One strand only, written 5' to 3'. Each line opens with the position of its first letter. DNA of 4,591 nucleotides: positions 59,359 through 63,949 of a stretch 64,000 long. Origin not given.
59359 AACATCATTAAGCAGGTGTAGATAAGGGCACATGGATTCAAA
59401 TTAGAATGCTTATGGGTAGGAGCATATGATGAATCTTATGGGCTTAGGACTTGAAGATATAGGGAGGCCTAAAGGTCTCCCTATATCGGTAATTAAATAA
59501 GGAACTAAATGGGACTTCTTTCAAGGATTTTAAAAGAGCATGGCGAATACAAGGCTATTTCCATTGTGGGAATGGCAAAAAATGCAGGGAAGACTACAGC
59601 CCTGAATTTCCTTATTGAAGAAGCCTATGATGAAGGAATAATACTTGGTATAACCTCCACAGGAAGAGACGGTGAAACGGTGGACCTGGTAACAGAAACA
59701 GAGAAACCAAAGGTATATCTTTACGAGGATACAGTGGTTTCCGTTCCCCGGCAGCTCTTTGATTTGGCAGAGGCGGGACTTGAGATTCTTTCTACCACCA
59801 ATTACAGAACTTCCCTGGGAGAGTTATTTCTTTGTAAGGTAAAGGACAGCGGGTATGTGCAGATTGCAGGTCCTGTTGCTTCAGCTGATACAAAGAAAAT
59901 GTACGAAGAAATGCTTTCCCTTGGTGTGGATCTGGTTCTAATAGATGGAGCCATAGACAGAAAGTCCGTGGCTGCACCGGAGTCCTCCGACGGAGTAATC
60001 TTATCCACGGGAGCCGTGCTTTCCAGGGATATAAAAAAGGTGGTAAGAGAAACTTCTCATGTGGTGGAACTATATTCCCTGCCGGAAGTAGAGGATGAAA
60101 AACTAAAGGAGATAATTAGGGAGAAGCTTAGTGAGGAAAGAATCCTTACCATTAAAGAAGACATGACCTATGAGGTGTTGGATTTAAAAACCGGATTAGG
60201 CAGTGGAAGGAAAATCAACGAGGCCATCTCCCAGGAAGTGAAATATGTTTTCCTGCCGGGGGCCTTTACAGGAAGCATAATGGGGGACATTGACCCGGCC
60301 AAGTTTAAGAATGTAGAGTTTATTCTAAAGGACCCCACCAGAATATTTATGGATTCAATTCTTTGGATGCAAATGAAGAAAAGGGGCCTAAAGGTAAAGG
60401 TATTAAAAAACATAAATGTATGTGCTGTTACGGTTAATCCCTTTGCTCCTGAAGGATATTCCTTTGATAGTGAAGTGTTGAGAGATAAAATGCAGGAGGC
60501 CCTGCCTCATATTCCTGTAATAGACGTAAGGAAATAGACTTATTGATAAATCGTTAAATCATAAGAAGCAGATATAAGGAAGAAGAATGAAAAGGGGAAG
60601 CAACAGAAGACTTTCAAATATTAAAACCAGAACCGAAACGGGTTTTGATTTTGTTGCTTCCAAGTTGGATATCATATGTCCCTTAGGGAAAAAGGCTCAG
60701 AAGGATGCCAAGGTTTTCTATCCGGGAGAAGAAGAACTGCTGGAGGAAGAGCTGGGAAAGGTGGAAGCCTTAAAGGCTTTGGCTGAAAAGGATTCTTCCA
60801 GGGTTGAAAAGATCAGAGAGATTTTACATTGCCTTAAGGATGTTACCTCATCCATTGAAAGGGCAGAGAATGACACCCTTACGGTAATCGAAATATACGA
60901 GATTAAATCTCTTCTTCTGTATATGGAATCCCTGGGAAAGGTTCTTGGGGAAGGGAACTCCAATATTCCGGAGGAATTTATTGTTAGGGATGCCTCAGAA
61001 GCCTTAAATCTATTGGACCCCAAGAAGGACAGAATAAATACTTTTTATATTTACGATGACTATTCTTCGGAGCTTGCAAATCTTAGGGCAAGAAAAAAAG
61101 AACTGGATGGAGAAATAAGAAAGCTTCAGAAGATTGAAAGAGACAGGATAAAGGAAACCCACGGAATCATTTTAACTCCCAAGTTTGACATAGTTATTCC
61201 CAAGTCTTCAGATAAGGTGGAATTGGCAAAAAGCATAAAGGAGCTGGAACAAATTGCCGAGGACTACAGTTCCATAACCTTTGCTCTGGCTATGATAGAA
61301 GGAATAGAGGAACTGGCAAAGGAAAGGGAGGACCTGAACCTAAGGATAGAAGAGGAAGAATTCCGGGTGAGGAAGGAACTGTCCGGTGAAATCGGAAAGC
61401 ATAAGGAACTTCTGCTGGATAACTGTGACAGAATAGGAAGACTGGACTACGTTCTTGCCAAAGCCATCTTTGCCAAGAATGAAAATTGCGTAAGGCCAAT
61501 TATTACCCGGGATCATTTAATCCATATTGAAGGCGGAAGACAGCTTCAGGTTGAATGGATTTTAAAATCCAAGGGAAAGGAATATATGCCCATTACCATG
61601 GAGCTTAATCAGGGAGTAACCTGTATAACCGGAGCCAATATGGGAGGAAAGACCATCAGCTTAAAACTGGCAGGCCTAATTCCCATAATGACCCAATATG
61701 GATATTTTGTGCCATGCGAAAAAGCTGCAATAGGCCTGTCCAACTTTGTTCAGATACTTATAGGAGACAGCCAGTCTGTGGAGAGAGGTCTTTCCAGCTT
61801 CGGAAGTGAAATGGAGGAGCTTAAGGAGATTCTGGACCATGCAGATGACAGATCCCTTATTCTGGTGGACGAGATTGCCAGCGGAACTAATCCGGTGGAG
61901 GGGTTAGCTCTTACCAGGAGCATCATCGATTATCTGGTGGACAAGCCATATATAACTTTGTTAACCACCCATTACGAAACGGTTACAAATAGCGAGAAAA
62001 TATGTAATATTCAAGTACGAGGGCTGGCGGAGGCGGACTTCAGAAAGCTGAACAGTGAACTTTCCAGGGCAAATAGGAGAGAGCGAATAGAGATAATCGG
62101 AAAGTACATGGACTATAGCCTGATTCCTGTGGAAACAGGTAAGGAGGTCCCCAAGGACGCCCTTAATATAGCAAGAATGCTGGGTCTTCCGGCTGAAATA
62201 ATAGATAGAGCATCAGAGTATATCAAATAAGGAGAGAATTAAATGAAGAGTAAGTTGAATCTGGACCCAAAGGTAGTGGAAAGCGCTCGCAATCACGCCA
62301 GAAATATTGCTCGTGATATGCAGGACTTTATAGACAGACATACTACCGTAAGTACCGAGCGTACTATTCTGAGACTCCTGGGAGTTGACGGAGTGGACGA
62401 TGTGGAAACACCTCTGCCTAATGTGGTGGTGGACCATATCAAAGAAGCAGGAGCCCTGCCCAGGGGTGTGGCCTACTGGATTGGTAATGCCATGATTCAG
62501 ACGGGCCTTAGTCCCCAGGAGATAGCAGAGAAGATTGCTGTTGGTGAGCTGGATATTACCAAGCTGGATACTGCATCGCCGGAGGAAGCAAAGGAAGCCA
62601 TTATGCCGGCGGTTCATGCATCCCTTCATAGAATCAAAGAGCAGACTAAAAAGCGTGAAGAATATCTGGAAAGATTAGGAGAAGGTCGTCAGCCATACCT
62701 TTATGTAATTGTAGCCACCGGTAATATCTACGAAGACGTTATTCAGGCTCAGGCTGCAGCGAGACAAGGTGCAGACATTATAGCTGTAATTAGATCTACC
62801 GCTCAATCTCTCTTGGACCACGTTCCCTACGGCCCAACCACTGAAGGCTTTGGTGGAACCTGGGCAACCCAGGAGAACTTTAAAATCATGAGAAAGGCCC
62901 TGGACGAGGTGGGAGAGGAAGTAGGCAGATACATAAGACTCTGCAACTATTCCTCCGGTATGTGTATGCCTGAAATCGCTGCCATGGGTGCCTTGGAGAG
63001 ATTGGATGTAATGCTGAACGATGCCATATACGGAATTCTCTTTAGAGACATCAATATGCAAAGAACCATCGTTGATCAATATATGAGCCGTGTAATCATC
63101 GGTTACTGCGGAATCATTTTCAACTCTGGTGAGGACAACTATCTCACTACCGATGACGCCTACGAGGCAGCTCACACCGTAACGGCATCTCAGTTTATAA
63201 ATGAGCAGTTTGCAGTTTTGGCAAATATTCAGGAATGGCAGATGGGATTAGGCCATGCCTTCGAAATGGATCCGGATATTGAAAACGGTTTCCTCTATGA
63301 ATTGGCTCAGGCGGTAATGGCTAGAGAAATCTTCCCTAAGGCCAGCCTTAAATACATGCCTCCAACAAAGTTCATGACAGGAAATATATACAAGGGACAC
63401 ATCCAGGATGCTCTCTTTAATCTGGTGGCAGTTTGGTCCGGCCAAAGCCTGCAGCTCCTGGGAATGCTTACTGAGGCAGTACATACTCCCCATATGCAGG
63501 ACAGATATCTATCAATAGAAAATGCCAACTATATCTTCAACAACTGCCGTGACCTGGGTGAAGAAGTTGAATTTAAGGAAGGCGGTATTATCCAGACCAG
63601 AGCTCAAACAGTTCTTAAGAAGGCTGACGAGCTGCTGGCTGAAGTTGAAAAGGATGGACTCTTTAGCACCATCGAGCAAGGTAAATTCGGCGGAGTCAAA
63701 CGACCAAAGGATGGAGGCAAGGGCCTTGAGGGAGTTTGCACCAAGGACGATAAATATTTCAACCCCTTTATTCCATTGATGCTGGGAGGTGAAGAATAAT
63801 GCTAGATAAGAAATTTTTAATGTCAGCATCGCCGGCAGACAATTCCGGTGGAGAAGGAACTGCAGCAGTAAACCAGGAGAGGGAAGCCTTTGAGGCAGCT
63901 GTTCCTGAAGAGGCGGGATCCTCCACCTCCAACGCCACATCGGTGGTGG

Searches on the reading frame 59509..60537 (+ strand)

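Call 4: search_protein_families(library=pfam, proteins=[window:59509-60537:+], max_evalue=0.01)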
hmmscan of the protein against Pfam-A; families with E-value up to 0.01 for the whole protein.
window:59509-60537:+ (342 aa): 0 families

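Call 5: search_protein_families(library=ncbifam, proteins=[window:59509-60537:+], max_evalue=0.01)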
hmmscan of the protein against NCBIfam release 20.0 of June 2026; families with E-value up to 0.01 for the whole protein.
window:59509-60537:+ (342 aa): 1 family
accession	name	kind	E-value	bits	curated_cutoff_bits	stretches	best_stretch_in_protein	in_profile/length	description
NF052386.1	reactivase_KamB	equivalog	1.1e-118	395.9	210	1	17-340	1-326/326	lysine 5,6-aminomutase reactivase subunit KamB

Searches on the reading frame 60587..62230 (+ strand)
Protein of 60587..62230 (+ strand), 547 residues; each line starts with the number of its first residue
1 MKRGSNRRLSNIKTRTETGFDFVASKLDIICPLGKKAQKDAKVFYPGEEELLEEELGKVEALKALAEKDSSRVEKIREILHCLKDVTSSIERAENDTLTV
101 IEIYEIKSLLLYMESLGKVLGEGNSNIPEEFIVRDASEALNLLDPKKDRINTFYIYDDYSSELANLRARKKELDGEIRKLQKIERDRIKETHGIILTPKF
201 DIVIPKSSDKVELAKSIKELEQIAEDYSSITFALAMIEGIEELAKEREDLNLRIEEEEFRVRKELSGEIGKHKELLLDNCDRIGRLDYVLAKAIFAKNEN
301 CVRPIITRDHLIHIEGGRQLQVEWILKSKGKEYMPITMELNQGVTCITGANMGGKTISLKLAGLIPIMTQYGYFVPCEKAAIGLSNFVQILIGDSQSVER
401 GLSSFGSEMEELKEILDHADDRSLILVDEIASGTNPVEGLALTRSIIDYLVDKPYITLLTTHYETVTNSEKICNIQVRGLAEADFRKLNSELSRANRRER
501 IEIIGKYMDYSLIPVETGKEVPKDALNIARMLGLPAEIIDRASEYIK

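Call 4: search_protein_families(library=pfam, proteins=[window:60587-62230:+], max_evalue=0.01)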
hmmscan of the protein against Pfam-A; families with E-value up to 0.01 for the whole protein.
window:60587-62230:+ (547 aa): 1 family
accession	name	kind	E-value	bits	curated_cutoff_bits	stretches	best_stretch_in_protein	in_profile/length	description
PF00488.27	MutS_V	-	7.6e-35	121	30.2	1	346-545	2-183/188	MutS domain V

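Call 5: search_protein_families(library=ncbifam, proteins=[window:60587-62230:+], max_evalue=0.01)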
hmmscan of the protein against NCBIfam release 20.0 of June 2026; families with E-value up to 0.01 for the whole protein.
window:60587-62230:+ (547 aa): 4 families
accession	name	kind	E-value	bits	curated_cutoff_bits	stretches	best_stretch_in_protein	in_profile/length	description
NF052383.1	ATPase_KamC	equivalog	7.6e-173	575.9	300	1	18-546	1-508/508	lysine 5,6-aminomutase reactivase ATPase KamC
TIGR01069.2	mutS2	equivalog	2.3e-67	228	400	1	48-466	38-452/790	endonuclease MutS2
NF003810.1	PRK05399.1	equivalog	1.3e-49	169.6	480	1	60-471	316-733/793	DNA mismatch repair protein MutS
TIGR01070.1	mutS1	equivalog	1.7e-40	139.1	641.7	1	240-479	488-734/840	DNA mismatch repair protein MutS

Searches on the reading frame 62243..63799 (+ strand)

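Call 4: search_protein_families(library=pfam, proteins=[window:62243-63799:+], max_evalue=0.01)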
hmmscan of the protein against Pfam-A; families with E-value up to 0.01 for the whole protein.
window:62243-63799:+ (518 aa): 1 family
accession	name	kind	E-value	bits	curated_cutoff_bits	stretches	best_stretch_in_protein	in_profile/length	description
PF09043.17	Lys-AminoMut_A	-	1e-272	905.5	25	1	5-511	1-507/508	D-Lysine 5,6-aminomutase TIM-barrel domain of alpha subunit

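Call 5: search_protein_families(library=ncbifam, proteins=[window:62243-63799:+], max_evalue=0.01)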
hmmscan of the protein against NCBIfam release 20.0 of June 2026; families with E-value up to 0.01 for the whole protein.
window:62243-63799:+ (518 aa): 2 families
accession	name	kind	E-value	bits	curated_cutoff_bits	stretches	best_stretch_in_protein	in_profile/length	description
NF052384.1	Lys_5_6_mutase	equivalog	2.5e-275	913.8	600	1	4-513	1-510/511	lysine 5,6-aminomutase subunit alpha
NF040743.1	ornith_mutase_E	equivalog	6.3e-38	130.2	800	1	156-508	75-438/730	D-ornithine 4,5-aminomutase subunit OraE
